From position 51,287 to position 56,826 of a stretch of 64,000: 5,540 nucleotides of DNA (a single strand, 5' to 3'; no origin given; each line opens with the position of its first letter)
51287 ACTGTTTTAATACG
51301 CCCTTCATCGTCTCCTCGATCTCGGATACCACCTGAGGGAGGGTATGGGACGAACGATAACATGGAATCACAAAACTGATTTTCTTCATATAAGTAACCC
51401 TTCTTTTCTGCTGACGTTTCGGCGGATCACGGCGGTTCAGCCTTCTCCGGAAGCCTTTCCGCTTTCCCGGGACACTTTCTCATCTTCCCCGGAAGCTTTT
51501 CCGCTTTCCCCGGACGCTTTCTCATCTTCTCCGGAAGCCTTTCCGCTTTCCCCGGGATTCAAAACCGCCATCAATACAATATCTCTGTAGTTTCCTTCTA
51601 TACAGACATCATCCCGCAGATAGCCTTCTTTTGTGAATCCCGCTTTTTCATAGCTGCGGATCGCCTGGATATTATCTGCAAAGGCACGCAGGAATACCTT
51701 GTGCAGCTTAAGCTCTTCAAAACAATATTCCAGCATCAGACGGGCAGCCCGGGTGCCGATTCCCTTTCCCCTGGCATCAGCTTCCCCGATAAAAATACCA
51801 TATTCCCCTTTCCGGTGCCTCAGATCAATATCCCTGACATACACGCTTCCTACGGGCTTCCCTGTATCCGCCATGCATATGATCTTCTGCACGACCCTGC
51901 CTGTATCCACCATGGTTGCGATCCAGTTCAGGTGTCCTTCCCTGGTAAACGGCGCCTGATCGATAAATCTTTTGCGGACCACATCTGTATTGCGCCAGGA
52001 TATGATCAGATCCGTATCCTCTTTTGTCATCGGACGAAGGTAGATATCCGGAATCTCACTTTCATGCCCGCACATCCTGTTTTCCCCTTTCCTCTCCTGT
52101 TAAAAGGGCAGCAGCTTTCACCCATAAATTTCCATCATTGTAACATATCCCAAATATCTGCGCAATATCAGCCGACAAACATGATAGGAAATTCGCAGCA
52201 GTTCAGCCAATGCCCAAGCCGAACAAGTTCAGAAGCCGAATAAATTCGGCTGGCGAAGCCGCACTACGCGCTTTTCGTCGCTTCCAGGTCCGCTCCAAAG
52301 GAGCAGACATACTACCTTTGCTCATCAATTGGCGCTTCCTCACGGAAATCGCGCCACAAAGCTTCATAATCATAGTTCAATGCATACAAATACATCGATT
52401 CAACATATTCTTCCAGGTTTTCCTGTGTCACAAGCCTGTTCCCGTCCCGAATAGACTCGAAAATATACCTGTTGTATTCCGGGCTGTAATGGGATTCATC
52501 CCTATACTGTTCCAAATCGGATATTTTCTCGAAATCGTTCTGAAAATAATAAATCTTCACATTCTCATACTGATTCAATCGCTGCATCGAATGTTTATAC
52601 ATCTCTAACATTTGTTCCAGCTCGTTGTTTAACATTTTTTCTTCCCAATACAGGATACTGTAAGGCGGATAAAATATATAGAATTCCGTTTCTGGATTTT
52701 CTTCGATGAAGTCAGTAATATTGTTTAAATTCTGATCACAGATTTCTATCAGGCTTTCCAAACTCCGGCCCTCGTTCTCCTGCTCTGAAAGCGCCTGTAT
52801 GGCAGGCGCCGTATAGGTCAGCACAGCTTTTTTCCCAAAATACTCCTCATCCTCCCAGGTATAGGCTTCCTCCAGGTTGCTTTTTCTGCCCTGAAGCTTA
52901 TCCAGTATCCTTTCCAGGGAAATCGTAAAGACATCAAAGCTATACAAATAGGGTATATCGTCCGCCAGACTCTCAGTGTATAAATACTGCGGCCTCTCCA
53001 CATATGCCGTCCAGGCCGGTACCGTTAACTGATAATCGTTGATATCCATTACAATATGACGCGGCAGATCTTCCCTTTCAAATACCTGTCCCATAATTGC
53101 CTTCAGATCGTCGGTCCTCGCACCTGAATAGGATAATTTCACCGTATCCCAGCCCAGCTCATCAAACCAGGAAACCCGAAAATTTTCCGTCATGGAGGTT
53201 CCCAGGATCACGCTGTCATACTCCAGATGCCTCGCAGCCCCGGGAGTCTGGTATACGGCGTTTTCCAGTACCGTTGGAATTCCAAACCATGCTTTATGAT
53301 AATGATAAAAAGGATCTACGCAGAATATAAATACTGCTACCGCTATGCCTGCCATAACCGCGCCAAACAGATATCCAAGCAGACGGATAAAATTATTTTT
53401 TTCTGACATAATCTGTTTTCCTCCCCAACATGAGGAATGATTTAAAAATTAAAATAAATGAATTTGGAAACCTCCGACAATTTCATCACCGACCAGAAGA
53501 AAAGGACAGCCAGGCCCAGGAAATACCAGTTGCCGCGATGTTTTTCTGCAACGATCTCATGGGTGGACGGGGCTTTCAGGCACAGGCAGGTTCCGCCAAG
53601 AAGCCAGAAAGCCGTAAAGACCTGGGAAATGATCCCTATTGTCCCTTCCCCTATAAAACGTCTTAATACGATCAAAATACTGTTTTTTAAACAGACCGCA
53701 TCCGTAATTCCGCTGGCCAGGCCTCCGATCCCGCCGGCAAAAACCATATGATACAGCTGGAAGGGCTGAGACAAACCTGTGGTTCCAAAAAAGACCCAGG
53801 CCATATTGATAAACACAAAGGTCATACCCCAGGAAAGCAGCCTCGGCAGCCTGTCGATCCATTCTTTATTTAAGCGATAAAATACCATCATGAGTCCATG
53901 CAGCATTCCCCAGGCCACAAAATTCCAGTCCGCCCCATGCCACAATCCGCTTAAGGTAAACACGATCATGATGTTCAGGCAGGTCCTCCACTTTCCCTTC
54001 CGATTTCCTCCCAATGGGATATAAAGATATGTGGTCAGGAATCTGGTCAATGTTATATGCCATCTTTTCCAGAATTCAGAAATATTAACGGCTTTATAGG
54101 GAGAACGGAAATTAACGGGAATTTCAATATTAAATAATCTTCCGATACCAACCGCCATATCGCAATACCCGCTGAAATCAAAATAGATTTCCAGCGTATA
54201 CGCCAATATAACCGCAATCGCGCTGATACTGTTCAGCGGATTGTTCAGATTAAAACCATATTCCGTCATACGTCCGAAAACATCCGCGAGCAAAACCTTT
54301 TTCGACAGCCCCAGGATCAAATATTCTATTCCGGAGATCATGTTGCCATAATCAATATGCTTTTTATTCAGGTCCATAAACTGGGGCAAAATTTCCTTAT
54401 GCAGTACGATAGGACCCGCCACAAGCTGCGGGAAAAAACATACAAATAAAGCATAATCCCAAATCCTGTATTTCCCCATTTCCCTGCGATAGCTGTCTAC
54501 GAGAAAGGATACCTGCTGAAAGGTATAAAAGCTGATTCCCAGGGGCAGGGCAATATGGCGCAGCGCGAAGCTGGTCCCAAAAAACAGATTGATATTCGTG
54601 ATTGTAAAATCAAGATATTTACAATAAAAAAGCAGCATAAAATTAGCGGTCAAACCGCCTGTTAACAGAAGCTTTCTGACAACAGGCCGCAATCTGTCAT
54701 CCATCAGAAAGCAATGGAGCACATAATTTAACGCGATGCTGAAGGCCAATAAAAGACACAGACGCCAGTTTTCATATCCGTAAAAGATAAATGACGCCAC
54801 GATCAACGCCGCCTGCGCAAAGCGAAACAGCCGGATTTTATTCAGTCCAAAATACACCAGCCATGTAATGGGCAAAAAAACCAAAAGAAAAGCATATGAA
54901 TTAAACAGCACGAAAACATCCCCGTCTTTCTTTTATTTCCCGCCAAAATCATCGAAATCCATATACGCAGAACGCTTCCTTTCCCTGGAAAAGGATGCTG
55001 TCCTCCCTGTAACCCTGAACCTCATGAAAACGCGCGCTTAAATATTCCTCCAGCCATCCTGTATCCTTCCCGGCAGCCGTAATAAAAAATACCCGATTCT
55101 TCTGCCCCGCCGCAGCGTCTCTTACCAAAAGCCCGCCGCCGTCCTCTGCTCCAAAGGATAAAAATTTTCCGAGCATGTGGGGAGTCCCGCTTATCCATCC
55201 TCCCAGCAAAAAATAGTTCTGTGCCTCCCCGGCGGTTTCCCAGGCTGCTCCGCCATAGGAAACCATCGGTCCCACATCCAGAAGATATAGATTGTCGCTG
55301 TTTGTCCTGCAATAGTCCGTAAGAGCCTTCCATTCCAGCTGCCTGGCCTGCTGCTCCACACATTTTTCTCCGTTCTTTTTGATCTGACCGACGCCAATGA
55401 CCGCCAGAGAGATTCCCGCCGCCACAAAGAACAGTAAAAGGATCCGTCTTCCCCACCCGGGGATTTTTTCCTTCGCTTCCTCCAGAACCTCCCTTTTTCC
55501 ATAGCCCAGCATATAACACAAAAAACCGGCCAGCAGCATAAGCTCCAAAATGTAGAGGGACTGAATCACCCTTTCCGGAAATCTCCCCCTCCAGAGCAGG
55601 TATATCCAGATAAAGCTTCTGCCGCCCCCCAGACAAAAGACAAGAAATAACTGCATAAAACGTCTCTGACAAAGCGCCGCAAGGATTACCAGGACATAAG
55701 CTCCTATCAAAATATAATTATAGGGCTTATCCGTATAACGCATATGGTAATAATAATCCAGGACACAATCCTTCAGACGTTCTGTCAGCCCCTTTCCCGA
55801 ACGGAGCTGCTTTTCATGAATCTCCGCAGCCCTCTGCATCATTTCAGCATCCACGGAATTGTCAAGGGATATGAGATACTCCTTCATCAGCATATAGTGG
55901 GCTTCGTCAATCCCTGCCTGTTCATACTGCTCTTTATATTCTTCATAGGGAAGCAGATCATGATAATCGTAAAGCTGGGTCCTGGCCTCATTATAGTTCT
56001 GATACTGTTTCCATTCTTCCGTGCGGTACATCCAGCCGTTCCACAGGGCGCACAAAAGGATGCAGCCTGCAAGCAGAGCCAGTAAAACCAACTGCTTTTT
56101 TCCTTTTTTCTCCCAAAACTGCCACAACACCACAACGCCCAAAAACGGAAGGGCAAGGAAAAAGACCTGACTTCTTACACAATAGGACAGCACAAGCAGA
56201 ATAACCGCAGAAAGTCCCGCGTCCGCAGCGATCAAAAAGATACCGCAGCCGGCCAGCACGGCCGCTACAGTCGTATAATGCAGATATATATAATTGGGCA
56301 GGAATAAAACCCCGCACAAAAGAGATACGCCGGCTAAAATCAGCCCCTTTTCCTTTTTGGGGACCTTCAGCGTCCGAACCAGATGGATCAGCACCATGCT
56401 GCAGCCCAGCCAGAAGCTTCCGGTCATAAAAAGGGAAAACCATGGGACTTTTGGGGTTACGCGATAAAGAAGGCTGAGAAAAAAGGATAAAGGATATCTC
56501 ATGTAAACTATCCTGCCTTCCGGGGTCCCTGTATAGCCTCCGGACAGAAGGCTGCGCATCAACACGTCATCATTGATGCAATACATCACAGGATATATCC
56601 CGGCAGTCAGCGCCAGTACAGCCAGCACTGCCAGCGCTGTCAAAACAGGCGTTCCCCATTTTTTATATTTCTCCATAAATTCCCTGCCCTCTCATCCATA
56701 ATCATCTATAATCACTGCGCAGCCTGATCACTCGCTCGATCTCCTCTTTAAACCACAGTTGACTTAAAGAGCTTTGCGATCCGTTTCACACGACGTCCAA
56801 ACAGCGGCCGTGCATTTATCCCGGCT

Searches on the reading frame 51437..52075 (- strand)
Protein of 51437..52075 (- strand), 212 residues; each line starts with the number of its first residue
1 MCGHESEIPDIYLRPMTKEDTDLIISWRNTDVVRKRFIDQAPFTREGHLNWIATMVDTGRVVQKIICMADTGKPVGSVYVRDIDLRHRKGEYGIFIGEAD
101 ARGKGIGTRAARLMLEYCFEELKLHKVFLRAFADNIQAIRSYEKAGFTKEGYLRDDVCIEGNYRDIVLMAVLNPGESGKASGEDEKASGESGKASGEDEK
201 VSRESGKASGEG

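Call 8: search_protein_families(library=ncbifam, proteins=[window:51437-52075:-], max_evalue=0.00001)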
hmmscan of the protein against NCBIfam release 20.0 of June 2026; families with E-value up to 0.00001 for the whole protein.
window:51437-52075:- (212 aa): 14 families
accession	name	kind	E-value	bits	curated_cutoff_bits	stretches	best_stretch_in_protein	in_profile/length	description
TIGR03585.1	PseH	equivalog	1.4e-24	87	93.1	1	13-169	3-155/156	UDP-4-amino-4,6-dideoxy-N-acetyl-beta-L-altrosamine N-acetyltransferase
NF011709.0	PRK15130.1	equivalog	1.8e-19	70.3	218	1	10-173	6-166/186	spermidine N1-acetyltransferase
NF040503.1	resist_ArsN1a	equivalog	1.9e-11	43.9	170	1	90-170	78-156/159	arsinothricin resistance N-acetyltransferase ArsN1 family A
NF007527.0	PRK10140.1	equivalog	1.3e-10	41.3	236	1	48-171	38-160/162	N-acetyltransferase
NF000225.3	AAC_6p_Strep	exception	1.7e-10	41.1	250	1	63-172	40-151/156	aminoglycoside 6'-N-acetyltransferase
NF033693.0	AAC_6p_Ie_fam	exception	5.3e-10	39.7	340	1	92-169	96-175/179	AAC(6')-Ie family aminoglycoside N-acetyltransferase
NF033151.0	AAC_6p_A10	exception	1.3e-09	38.3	400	1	94-170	99-175/178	AAC(6')-I family aminoglycoside 6'-N-acetyltransferase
NF000431.1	AAC_6p_Ian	exception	1.3e-08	34.6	400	1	93-171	95-175/190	aminoglycoside N-acetyltransferase AAC(6')-Ian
NF000016.1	AAC_6p_Im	exception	1.5e-08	35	350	1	94-170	99-175/178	aminoglycoside N-acetyltransferase AAC(6')-Im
NF000507.1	AAC_6p_Ie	exception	1.7e-08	34.7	450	1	94-170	100-176/201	aminoglycoside N-acetyltransferase AAC(6')-Ie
NF033074.0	AAC_6p_Ib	exception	3.3e-08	33.4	400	1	96-152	103-159/184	AAC(6')-Ib family aminoglycoside 6'-N-acetyltransferase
NF012165.0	AAC_6p_set_A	equivalog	5.8e-08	32.6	280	1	96-152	96-152/177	aminoglycoside 6'-N-acetyltransferase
TIGR04431.1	N6_acetyl_AAC6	equivalog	3e-07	30.2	260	1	98-151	105-158/184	AacA4 family aminoglycoside N(6')-acetyltransferase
NF008072.0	PRK10809.1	equivalog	6.5e-07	29.3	190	1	100-173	114-187/194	ribosomal protein S5-alanine N-acetyltransferase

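Call 9: search_protein_families(library=pfam, proteins=[window:51437-52075:-], max_evalue=0.00001)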
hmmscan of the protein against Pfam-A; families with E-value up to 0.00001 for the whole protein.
window:51437-52075:- (212 aa): 4 families
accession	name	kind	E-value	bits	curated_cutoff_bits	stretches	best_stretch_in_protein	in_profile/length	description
PF13302.13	Acetyltransf_3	-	8.1e-23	82.1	25.4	1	11-148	2-138/138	Acetyltransferase (GNAT) domain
PF00583.31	Acetyltransf_1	-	9.4e-13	48.9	20.7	1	64-147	34-116/116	Acetyltransferase (GNAT) family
PF13523.12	Acetyltransf_8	-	6.4e-10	39.3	27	1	18-151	3-141/145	Acetyltransferase (GNAT) domain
PF13420.13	Acetyltransf_4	-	1.2e-09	38.8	24.3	1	14-166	2-153/155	Acetyltransferase (GNAT) domain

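Call 36: search_solved_structures(query=window:51437-52075:-, max_evalue=0.001, show_alignments=2)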
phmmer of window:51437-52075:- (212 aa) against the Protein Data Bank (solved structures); distinct sequences matched with E-value up to 0.001: 50.
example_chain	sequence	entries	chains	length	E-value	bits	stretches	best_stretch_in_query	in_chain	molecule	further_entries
3tth_A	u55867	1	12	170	3.4e-17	65.9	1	72-173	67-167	Spermidine N1-acetyltransferase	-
6cy6_A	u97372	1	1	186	4.9e-17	65.4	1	11-172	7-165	Spermidine N(1)-acetyltransferase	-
3wr7_A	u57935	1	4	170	5.4e-17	65.2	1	11-172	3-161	Spermidine N1-acetyltransferase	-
4r9m_A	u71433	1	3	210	6.4e-17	65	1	11-172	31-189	Spermidine N(1)-acetyltransferase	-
6vfm_A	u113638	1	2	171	6.7e-17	64.9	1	10-171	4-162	Spermidine N1-acetyltransferase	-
6d72_A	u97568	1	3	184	1.5e-16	63.8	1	10-175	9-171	Spermidine N1-acetyltransferase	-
5wif_A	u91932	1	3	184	1.5e-16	63.8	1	10-175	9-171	Spermidine N1-acetyltransferase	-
6vfn_A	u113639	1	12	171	4.4e-16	62.3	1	11-171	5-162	Spermidine N1-acetyltransferase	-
7kwj_A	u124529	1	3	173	1.1e-15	60.9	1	14-173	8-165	Spermidine N(1)-acetyltransferase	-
7kwh_A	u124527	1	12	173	9.5e-15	57.9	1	69-173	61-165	Spermidine N(1)-acetyltransferase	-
7kx2_A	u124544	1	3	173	1e-14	57.8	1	74-173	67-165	Spermidine N(1)-acetyltransferase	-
6dau_A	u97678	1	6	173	1.3e-14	57.4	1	74-173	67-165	Spermidine N1-acetyltransferase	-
4ygo_A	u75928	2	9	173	1.4e-14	57.3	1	74-173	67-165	Spermidine n1-acetyltransferase | Spermidine N(1)-acetyltransferase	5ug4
4jjx_A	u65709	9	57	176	1.5e-14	57.3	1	74-173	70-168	Spermidine n1-acetyltransferase | Spermidine N(1)-acetyltransferase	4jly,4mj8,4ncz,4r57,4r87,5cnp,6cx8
4mhd_A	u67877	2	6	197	2e-14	56.8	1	74-173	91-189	Spermidine n1-acetyltransferase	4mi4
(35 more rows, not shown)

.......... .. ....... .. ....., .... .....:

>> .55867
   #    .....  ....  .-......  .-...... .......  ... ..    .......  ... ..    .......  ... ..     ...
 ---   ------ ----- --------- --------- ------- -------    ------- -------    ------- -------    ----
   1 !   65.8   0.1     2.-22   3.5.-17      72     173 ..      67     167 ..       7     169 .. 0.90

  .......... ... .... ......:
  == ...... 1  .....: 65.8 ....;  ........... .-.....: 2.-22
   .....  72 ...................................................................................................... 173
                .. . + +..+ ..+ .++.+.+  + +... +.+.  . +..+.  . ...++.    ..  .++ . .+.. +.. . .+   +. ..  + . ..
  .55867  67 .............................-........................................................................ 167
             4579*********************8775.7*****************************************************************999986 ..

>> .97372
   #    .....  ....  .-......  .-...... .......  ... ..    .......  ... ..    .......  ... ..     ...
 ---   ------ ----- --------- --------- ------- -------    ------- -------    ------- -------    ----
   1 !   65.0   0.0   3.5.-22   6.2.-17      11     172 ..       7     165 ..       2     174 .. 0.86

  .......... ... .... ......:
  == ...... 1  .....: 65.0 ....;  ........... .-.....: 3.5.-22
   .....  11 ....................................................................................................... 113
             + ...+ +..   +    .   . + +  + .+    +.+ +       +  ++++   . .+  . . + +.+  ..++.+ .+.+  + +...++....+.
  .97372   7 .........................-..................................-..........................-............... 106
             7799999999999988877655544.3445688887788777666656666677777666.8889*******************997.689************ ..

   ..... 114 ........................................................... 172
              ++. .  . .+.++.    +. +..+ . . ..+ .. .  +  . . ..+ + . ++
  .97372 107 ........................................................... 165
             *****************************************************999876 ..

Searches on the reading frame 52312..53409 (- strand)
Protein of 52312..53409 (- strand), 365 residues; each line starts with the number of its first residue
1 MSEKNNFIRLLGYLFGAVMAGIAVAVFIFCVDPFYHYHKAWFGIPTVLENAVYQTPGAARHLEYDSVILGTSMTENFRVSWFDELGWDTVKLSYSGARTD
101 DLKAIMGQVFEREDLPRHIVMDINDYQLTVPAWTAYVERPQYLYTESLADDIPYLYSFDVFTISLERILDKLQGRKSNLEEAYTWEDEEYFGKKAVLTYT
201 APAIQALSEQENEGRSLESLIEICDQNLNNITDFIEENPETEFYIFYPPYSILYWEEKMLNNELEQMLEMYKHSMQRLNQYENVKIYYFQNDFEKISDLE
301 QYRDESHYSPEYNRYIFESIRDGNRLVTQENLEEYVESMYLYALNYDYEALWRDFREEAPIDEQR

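Call 8: search_protein_families(library=ncbifam, proteins=[window:52312-53409:-], max_evalue=0.00001)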
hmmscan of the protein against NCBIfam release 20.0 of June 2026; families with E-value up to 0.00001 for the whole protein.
window:52312-53409:- (365 aa): 0 families

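Call 9: search_protein_families(library=pfam, proteins=[window:52312-53409:-], max_evalue=0.00001)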
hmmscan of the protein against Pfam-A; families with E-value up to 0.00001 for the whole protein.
window:52312-53409:- (365 aa): 0 families

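Call 68: search_protein_families(library=pfam, proteins=[window:52312-53409:-], max_evalue=0.1)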
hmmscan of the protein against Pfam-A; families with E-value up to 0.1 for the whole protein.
window:52312-53409:- (365 aa): 3 families
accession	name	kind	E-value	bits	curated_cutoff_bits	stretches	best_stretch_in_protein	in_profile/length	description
PF00632.30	HECT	-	0.017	15.2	23.9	1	257-356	73-163/306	HECT-domain (ubiquitin-transferase)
PF16421.10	E2F_CC-MB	-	0.028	15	33.9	0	207-236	5-34/96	E2F transcription factor CC-MB domain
PF00657.28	Lipase_GDSL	-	0.054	14.1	23.6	1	214-320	100-208/208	GDSL-like Lipase/Acylhydrolase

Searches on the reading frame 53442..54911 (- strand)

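Call 8: search_protein_families(library=ncbifam, proteins=[window:53442-54911:-], max_evalue=0.00001)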
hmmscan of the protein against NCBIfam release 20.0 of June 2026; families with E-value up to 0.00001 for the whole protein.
window:53442-54911:- (489 aa): 1 family
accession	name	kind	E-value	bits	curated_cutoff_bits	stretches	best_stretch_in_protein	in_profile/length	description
TIGR04091.1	LTA_dltB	equivalog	1e-45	156.6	375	1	8-374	12-375/380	D-alanyl-lipoteichoic acid biosynthesis protein DltB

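Call 9: search_protein_families(library=pfam, proteins=[window:53442-54911:-], max_evalue=0.00001)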
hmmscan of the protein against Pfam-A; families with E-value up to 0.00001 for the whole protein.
window:53442-54911:- (489 aa): 2 families
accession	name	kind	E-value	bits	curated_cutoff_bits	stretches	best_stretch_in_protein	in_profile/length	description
PF03062.24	MBOAT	-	6.2e-30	105.1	27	1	16-376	18-329/337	MBOAT, membrane-bound O-acyltransferase family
PF13813.11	MBOAT_2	-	1.3e-07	32.2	25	1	265-327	2-66/85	Membrane bound O-acyl transferase family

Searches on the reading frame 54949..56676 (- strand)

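Call 8: search_protein_families(library=ncbifam, proteins=[window:54949-56676:-], max_evalue=0.00001)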
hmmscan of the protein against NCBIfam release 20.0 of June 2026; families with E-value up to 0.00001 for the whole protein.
window:54949-56676:- (575 aa): 0 families

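Call 9: search_protein_families(library=pfam, proteins=[window:54949-56676:-], max_evalue=0.00001)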
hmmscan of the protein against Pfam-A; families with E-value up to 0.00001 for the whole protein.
window:54949-56676:- (575 aa): 0 families

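Call 68: search_protein_families(library=pfam, proteins=[window:54949-56676:-], max_evalue=0.1)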
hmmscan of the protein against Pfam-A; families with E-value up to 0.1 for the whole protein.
window:54949-56676:- (575 aa): 1 family
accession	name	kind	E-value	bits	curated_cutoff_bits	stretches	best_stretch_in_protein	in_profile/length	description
PF14142.11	YrzO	-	0.0087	16.4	27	1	414-445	5-33/46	YrzO-like protein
